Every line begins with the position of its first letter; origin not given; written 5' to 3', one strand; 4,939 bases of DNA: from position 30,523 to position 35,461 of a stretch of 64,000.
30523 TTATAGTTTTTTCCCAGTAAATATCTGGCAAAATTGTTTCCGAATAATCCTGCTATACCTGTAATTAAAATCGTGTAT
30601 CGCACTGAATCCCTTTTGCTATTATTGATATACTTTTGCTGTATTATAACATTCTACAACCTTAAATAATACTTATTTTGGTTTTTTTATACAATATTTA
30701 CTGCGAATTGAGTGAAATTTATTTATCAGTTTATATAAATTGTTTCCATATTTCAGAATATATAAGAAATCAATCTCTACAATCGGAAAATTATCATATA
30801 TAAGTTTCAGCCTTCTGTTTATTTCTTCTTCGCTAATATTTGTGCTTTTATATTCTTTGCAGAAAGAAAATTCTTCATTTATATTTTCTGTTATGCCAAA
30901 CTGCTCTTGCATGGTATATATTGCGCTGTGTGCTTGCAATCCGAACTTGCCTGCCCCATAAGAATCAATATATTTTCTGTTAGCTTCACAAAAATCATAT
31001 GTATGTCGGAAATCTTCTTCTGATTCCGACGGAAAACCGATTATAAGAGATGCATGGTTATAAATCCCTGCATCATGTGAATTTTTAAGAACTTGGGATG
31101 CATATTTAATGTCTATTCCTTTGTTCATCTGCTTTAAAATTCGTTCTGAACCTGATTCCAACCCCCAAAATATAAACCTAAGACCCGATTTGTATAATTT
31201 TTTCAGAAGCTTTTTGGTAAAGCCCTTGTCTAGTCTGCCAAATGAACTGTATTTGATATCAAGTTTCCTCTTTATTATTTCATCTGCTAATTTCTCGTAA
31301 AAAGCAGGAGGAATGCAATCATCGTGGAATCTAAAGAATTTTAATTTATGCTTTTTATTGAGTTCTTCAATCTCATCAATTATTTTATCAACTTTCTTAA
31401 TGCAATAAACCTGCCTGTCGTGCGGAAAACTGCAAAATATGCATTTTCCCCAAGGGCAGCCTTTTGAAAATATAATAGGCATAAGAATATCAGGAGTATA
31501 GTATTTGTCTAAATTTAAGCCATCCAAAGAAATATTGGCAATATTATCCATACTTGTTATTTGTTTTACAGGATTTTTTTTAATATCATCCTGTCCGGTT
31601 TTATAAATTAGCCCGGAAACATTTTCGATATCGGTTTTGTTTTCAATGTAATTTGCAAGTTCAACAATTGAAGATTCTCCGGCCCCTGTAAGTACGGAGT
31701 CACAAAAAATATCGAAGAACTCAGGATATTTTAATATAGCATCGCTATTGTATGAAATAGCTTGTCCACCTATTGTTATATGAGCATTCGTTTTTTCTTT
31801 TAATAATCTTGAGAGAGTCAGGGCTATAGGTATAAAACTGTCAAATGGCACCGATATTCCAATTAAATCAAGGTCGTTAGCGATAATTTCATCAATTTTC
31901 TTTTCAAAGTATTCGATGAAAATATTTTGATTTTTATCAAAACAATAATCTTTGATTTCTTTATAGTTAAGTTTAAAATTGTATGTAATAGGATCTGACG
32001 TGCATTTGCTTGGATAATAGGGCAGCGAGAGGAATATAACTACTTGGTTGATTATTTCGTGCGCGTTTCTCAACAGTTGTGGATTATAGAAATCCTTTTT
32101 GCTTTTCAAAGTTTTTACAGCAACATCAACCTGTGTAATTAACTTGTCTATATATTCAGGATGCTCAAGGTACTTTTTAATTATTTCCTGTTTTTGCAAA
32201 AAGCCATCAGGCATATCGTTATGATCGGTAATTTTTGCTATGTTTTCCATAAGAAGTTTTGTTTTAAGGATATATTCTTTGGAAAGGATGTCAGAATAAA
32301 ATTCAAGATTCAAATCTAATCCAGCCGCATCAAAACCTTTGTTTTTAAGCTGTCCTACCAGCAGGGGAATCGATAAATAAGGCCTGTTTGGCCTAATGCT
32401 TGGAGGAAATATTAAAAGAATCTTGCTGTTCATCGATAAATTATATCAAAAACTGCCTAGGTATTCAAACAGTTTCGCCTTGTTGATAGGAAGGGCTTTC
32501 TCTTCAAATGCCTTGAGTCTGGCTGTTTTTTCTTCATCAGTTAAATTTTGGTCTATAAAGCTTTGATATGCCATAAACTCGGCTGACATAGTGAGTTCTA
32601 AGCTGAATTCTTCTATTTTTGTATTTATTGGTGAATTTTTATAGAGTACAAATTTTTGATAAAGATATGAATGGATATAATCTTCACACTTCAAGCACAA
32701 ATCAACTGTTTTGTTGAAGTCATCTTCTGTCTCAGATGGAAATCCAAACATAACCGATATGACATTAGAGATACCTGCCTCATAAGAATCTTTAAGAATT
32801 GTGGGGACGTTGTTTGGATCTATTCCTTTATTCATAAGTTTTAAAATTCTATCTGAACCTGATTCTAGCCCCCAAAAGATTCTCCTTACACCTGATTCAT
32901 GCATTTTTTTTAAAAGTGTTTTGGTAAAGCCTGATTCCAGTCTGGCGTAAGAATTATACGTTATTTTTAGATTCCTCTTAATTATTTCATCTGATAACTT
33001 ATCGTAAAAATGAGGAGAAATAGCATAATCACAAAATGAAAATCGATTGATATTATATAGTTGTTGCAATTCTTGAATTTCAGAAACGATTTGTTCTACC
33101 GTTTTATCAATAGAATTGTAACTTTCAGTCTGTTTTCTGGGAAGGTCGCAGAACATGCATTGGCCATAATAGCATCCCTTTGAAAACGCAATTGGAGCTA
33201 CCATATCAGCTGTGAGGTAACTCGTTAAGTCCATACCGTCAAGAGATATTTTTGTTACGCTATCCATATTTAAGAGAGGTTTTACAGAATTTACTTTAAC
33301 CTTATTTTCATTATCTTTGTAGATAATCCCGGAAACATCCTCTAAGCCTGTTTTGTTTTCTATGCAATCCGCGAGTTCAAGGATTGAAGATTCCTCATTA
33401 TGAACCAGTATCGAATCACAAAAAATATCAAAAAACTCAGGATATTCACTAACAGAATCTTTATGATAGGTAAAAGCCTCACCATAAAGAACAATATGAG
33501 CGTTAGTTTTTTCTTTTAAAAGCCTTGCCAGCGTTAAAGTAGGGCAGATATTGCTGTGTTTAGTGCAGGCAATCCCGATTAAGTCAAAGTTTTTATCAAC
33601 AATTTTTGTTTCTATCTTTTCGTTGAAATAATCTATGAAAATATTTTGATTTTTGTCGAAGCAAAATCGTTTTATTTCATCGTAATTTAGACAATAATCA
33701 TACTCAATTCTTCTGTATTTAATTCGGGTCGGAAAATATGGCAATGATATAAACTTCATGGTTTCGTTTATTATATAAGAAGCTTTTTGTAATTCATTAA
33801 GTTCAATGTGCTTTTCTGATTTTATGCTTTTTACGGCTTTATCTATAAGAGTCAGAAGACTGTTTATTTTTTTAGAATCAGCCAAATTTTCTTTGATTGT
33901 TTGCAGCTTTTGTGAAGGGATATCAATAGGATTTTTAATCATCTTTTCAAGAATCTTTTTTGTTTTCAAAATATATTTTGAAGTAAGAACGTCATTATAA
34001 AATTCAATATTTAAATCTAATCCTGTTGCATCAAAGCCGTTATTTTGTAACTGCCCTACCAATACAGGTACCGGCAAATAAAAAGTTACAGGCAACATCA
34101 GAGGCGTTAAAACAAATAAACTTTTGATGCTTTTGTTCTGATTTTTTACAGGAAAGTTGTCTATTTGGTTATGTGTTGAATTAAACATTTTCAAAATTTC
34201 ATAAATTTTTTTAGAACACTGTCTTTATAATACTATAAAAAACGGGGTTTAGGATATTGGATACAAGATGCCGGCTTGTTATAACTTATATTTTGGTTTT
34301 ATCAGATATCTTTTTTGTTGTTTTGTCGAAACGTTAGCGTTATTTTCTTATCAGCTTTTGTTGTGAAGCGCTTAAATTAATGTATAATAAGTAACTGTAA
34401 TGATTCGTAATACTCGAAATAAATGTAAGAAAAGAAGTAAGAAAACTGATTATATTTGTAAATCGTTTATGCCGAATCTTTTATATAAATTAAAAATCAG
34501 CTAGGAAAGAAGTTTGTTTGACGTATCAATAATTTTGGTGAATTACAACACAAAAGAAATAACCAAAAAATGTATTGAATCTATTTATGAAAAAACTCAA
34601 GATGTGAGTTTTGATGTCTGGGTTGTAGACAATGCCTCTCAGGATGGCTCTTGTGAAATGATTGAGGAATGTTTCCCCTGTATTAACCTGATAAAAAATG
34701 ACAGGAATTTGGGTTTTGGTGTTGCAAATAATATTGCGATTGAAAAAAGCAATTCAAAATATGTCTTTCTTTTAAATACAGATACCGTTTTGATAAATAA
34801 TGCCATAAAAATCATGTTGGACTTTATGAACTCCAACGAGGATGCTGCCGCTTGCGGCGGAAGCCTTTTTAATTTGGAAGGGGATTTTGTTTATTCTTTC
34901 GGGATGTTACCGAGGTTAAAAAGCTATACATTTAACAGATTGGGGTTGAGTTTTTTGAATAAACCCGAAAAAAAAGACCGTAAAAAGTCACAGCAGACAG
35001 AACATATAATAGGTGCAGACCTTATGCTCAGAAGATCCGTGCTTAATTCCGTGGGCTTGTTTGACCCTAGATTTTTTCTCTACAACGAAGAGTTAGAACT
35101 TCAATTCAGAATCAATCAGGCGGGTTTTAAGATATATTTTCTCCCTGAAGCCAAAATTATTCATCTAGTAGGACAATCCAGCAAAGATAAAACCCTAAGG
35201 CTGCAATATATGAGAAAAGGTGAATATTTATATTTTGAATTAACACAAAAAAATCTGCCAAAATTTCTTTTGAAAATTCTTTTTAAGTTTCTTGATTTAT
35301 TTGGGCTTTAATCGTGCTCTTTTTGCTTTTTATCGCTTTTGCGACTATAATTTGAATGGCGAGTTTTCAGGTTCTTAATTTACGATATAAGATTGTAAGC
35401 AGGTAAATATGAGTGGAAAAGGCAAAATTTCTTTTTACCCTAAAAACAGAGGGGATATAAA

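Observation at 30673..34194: Tandem B12-binding radical-SAM paralogues with non-canonical Cx4Cx2C motifs heading a glycan operon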

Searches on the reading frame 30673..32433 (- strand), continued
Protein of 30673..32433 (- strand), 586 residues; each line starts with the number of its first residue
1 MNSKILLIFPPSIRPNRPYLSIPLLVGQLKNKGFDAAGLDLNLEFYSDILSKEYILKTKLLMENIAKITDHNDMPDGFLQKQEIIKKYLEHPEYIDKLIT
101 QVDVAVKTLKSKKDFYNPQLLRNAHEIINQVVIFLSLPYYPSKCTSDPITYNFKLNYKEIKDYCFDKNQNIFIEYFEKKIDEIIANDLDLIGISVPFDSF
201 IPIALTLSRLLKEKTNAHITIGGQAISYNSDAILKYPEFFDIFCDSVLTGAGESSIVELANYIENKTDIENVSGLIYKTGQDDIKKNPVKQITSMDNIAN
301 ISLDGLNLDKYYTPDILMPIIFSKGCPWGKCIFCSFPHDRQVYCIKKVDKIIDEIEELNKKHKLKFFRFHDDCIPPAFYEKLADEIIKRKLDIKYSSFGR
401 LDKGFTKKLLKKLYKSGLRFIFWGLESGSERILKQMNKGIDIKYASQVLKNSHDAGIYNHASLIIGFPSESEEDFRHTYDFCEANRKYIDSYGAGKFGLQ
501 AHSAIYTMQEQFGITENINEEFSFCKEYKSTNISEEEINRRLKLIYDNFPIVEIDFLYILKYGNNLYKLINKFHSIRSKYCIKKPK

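Call 86: search_protein_families(library=pfam, alignment_id=A5, max_evalue=0.001)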
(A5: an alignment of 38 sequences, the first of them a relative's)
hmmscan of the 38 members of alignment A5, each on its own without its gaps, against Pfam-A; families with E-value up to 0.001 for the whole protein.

A. member 1, P0157 (723 aa): 3 families
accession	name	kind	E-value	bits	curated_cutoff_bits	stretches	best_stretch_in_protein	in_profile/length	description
PF04055.27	Radical_SAM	-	7.8e-14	52.6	29.5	1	331-490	5-166/166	Radical SAM superfamily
PF05402.18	PqqD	-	3.8e-06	27.6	23.4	1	656-721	2-67/67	Coenzyme PQQ synthesis protein D (PqqD)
PF02310.24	B12-binding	-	7.5e-06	26.2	32.1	0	184-267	41-120/121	B12 binding domain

B. families by the number of members that match (of 38 scanned): 15 families
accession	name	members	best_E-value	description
PF04055.27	Radical_SAM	38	1.3e-20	Radical SAM superfamily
PF02310.24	B12-binding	30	5.5e-13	B12 binding domain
PF05402.18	PqqD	17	1.6e-09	Coenzyme PQQ synthesis protein D (PqqD)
PF07719.23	TPR_2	2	1.5e-09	Tetratricopeptide repeat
PF13431.12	TPR_17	2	7.8e-08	Tetratricopeptide repeat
PF13428.12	TPR_14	2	4.8e-06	Tetratricopeptide repeat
PF13181.12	TPR_8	1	1.4e-10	Tetratricopeptide repeat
PF14559.12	TPR_19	1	1.8e-10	Tetratricopeptide repeat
PF00515.34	TPR_1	1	1.8e-09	Tetratricopeptide repeat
PF13424.12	TPR_12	1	2.6e-08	Tetratricopeptide repeat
PF13414.12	TPR_11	1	2.3e-07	TPR repeat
PF23914.1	TPR_CcmH_CycH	1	8.8e-05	Cytochrome c-type biogenesis protein H TPR domain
PF13174.12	TPR_6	1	0.0002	Tetratricopeptide repeat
PF13432.12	TPR_16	1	0.00054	Tetratricopeptide repeat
PF12895.13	ANAPC3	1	0.00069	Anaphase-promoting complex, cyclosome, subunit 3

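Call 99: find_encoding_contigs(protein=P0004, flank=10000, max_places=1)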
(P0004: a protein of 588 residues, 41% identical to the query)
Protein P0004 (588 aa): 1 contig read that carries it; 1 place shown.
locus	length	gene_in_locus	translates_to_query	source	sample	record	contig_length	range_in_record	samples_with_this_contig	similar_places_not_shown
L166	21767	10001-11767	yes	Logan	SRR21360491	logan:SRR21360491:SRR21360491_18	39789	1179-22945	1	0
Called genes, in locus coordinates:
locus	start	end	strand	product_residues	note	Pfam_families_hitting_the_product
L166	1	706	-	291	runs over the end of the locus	PF03313:SDH_alpha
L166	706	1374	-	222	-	PF03315:SDH_beta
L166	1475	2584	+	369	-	PF00534:Glycos_transf_1, PF13692:Glyco_trans_1_4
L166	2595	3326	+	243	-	PF02585:PIG-L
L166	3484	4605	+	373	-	-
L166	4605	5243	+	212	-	-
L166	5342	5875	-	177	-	-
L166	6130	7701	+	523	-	PF07690:MFS_1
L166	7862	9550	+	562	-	PF13429:TPR_15, PF00515:TPR_1 (weak), PF07719:TPR_2 (weak), PF14559:TPR_19, PF00515:TPR_1 (weak), PF07719:TPR_2 (weak), PF13414:TPR_11, PF14559:TPR_19, +20 more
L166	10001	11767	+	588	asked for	PF04055:Radical_SAM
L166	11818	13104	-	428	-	PF00023:Ank (faint), PF12796:Ank_2, PF13606:Ank_3 (faint), PF13637:Ank_4 (faint), PF13857:Ank_5 (faint), PF12796:Ank_2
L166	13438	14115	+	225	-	PF00753:Lactamase_B, PF13483:Lactamase_B_3, PF12706:Lactamase_B_2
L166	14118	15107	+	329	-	PF11805:DUF3326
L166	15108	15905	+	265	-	-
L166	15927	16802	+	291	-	-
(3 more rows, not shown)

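Call 100: find_encoding_contigs(protein=P0010, flank=10000, max_places=1)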
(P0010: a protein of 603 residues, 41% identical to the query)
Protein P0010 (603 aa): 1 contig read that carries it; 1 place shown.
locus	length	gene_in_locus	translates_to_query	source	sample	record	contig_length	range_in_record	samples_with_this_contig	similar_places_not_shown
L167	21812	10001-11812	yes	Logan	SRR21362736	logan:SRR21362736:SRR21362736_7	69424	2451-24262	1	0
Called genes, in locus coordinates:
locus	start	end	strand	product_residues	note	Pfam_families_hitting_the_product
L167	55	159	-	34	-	-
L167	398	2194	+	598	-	PF07894:SACK1 (faint), PF13091:PLDc_2, PF00614:PLDc (weak)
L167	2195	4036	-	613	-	-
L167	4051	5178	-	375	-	PF01551:Peptidase_M23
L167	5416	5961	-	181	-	PF01812:5-FTHF_cyc-lig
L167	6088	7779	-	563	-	PF00343:Phosphorylase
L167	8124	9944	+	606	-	PF04055:Radical_SAM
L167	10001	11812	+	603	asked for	PF04055:Radical_SAM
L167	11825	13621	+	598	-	PF04055:Radical_SAM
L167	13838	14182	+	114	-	-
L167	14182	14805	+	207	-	PF00702:Hydrolase, PF06888:Put_Phosphatase (weak), PF12710:HAD, PF13419:HAD_2 (faint), PF08282:Hydrolase_3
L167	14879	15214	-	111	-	-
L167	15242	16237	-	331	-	-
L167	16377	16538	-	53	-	-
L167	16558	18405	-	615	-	PF13522:GATase_6, PF13537:GATase_7, PF01380:SIS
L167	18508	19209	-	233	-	PF01138:RNase_PH, PF03725:RNase_PH_C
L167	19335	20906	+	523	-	PF00133:tRNA-synt_1, PF01406:tRNA-synt_1e (weak), PF01921:tRNA-synt_1f (faint), PF09334:tRNA-synt_1g, PF00133:tRNA-synt_1, PF01406:tRNA-synt_1e (weak), PF08264:Anticodon_1, PF19303:Anticodon_3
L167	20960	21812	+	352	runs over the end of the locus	PF03462:PCRF, PF00472:RF-1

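Call 101: find_encoding_contigs(protein=P0014, flank=10000, max_places=1)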
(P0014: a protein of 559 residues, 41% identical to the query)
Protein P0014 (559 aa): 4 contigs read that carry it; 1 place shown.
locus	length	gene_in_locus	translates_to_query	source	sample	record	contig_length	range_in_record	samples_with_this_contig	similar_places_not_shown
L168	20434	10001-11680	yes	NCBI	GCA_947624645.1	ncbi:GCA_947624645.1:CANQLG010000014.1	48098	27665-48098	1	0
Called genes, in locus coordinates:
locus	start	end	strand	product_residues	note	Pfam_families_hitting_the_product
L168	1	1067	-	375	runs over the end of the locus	PF00561:Abhydrolase_1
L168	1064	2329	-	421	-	PF01053:Cys_Met_Meta_PP, PF00155:Aminotran_1_2, PF01041:DegT_DnrJ_EryC1 (weak), PF00266:Aminotran_5 (weak)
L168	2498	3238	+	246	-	-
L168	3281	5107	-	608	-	PF09972:DUF2207, PF20990:DUF2207_C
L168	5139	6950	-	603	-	PF09972:DUF2207, PF20990:DUF2207_C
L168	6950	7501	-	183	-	PF04011:LemA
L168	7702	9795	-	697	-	PF13645:YkuD_2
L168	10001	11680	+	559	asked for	PF02310:B12-binding (weak), PF04055:Radical_SAM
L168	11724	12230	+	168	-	PF14512:TM1586_NiRdase (faint), PF00881:Nitroreductase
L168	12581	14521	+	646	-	PF02384:N6_Mtase, PF20473:MmeI_Mtase (faint), PF07669:Eco57I, PF12950:TaqI_C (weak)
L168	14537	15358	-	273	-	-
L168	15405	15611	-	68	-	PF13560:HTH_31, PF12844:HTH_19, PF01381:HTH_3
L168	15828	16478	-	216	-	PF03641:Lysine_decarbox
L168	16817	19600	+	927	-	PF04313:HSDR_N (weak), PF00270:DEAD, PF04851:ResIII, PF18766:SWI2_SNF2, PF08463:EcoEI_R_C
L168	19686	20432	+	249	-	?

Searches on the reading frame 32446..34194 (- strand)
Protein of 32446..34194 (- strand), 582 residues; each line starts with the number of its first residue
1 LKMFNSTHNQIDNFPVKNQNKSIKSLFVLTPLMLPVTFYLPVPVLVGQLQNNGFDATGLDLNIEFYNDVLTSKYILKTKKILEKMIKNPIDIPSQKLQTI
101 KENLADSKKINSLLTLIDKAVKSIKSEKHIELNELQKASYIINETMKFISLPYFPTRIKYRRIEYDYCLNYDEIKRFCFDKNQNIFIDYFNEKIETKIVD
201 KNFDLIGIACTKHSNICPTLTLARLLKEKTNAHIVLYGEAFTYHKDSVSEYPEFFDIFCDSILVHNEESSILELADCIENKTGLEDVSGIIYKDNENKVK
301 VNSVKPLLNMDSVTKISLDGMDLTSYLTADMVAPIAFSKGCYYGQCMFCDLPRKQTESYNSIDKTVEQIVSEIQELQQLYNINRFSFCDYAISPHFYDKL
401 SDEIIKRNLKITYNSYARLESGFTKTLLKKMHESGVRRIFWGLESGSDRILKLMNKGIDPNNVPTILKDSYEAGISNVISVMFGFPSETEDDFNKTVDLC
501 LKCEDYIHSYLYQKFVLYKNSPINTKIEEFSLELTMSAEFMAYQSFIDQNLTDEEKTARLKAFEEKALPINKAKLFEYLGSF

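Call 4: search_protein_families(library=pfam, proteins=[window:32446-34194:-], max_evalue=0.01)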
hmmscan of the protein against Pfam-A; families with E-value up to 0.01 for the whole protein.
window:32446-34194:- (582 aa): 2 families
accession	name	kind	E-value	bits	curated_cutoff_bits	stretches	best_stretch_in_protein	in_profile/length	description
PF04055.27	Radical_SAM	-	9.7e-19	68.6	29.5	1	337-500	3-166/166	Radical SAM superfamily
PF02310.24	B12-binding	-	0.00038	20.7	32.1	1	191-257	40-108/121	B12 binding domain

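Call 5: search_protein_families(library=ncbifam, proteins=[window:32446-34194:-], max_evalue=0.01)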
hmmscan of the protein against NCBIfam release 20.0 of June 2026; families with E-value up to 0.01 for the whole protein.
window:32446-34194:- (582 aa): 22 families
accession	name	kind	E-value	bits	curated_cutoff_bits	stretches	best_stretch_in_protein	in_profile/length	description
TIGR03975.1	rSAM_ocin_1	subfamily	2.9e-32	111.9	281.85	1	186-504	112-431/606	RiPP maturation radical SAM C-methyltransferase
TIGR04479.1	bcpD_PhpK_rSAM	subfamily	4e-31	108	600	1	167-533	77-437/504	PhpK family radical SAM P-methyltransferase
TIGR04014.1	B12_SAM_MJ_0865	equivalog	8e-24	84.2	360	1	243-501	72-334/434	methyl-coenzyme M reductase glutamine C-methyltransferase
NF050148.1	rSAM_ApyD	equivalog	1.2e-22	80.1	750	1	189-536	61-399/645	RiPP biosynthesis radical SAM protein ApyD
TIGR03471.1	HpnJ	equivalog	2.2e-20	73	577.6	1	199-501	65-363/472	hopanoid biosynthesis associated radical SAM protein HpnJ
TIGR04072.2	rSAM_ladder_B12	equivalog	1.7e-19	69.8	360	1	202-527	68-372/443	lipid biosynthesis B12-binding/radical SAM protein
TIGR02026.1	BchE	equivalog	1.6e-17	63.6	481.35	1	190-505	51-368/497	magnesium-protoporphyrin IX monomethyl ester anaerobic oxidative cyclase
TIGR04013.1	B12_SAM_MJ_1487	hypoth_equivalog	8.9e-17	61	251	2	437-502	267-332/382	TIGR04013 family B12-binding domain/radical SAM domain-containing protein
NF038361.1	rSAM_Sden_1168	equivalog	1.8e-11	43.3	575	1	324-496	274-444/560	Sden_1168 family B12-binding radical SAM P-methyltransferase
NF040542.1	rSAM_RCCLKC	equivalog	3.8e-11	42.8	450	1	186-535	33-385/423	arsinothricin biosynthesis radical SAM protein ArsL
TIGR03960.1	rSAM_fuse_unch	hypoth_equivalog_domain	9e-11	41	462.3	1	339-506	260-427/605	TIGR03960 family B12-binding radical SAM protein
TIGR00089.1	TIGR00089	subfamily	3.7e-10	39.2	251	1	328-513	136-329/429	MiaB/RimO family radical SAM methylthiotransferase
TIGR04367.1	HpnR_B12_rSAM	equivalog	5e-10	38.5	650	1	198-508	56-357/490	hopanoid C-3 methylase HpnR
TIGR01574.1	miaB-methiolase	equivalog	3.8e-09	36.1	355.3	1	335-528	148-351/437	tRNA (N6-isopentenyl adenosine(37)-C2)-methylthiotransferase MiaB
TIGR01579.1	MiaB-like-C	equivalog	3.9e-09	36.3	357.05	1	222-514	56-330/416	tRNA (N(6)-L-threonylcarbamoyladenosine(37)-C(2))-methylthiotransferase MtaB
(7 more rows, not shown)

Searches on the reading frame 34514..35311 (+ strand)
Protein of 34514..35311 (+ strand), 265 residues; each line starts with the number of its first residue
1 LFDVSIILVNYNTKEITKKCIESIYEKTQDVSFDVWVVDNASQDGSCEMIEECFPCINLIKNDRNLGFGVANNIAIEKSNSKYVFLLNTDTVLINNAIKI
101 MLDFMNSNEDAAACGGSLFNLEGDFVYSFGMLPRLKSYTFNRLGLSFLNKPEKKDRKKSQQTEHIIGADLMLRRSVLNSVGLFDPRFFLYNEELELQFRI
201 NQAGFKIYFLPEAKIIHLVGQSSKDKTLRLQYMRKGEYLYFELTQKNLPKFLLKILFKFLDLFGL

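Call 4: search_protein_families(library=pfam, proteins=[window:34514-35311:+], max_evalue=0.01)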
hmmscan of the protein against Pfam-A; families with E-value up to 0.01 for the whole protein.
window:34514-35311:+ (265 aa): 3 families
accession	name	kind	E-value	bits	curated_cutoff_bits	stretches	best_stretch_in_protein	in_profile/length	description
PF00535.33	Glycos_transf_2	-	2.2e-22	80.2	23.3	1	5-179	1-166/168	Glycosyl transferase family 2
PF13641.12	Glyco_tranf_2_3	-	1.7e-12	48.3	27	1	4-222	3-216/230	Glycosyltransferase like family 2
PF13632.12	Glyco_trans_2_3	-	5.5e-07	30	27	1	83-228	1-133/198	Glycosyl transferase family group 2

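Call 5: search_protein_families(library=ncbifam, proteins=[window:34514-35311:+], max_evalue=0.01)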
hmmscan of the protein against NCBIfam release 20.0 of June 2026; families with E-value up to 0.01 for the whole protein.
window:34514-35311:+ (265 aa): 23 families
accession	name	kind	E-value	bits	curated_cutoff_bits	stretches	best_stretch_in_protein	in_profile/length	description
TIGR01556.1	rhamnosyltran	subfamily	1.8e-15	56.9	200.55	1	18-225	11-208/281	rhamnosyltransferase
NF041875.1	EPS_EpsD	equivalog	3.1e-15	56.4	370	1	4-231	1-220/325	exopolysaccharide biosynthesis glycosyltransferase EpsD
TIGR03937.1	PgaC_IcaA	equivalog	7e-13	48.3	422.3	1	4-116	47-161/407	poly-beta-1,6-N-acetyl-D-glucosamine synthase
TIGR03111.1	glyc2_xrt_Gpos1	hypoth_equivalog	8.4e-13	47.9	363.95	1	3-119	50-170/439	TIGR03111 family XrtG-associated glycosyltransferase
NF038302.1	EPS_HpsE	equivalog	1.6e-12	47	300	1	3-229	2-234/307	hormogonium polysaccharide biosynthesis glycosyltransferase HpsE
NF047683.1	TeichurnBiosyTuaG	equivalog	5.8e-12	45.8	400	1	4-113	8-119/252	teichuronic acid biosynthesis protein TuaG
NF007482.0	PRK10073.1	equivalog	1.1e-10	41.1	423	1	4-119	8-125/334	glycosyltransferase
NF038299.1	EPS_HpsN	equivalog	2.8e-09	36.4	425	1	4-248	3-254/317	hormogonium polysaccharide biosynthesis glycosyltransferase HpsN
TIGR04283.1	glyco_like_mftF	equivalog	4e-09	36.4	182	1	4-211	1-179/221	TIGR04283 family arsenosugar biosynthesis glycosyltransferase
NF053739.1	GlytfEpsEBac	equivalog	2e-08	33.5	450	1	4-213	3-198/265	glycosyltransferase EpsE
TIGR04009.1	wcaE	equivalog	4.4e-08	32.7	369.2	1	4-121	3-123/248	colanic acid biosynthesis glycosyltransferase WcaE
TIGR03965.1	mycofact_glyco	equivalog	8.4e-08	31.5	280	1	3-217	75-280/467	mycofactocin biosynthesis glycosyltransferase MftF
NF050050.1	ProtGlycPglI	equivalog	4.7e-07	29.5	500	1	3-105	3-108/306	GalNAc(5)-diNAcBac-PP-undecaprenol beta-1,3-glucosyltransferase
TIGR04242.1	nodulat_NodC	equivalog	1.9e-06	27.1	550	1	3-115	49-166/395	chitooligosaccharide synthase NodC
TIGR04195.1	S_glycosyl_SunS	equivalog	1.9e-05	23.7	350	1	8-100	63-151/421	SunS family peptide S-glycosyltransferase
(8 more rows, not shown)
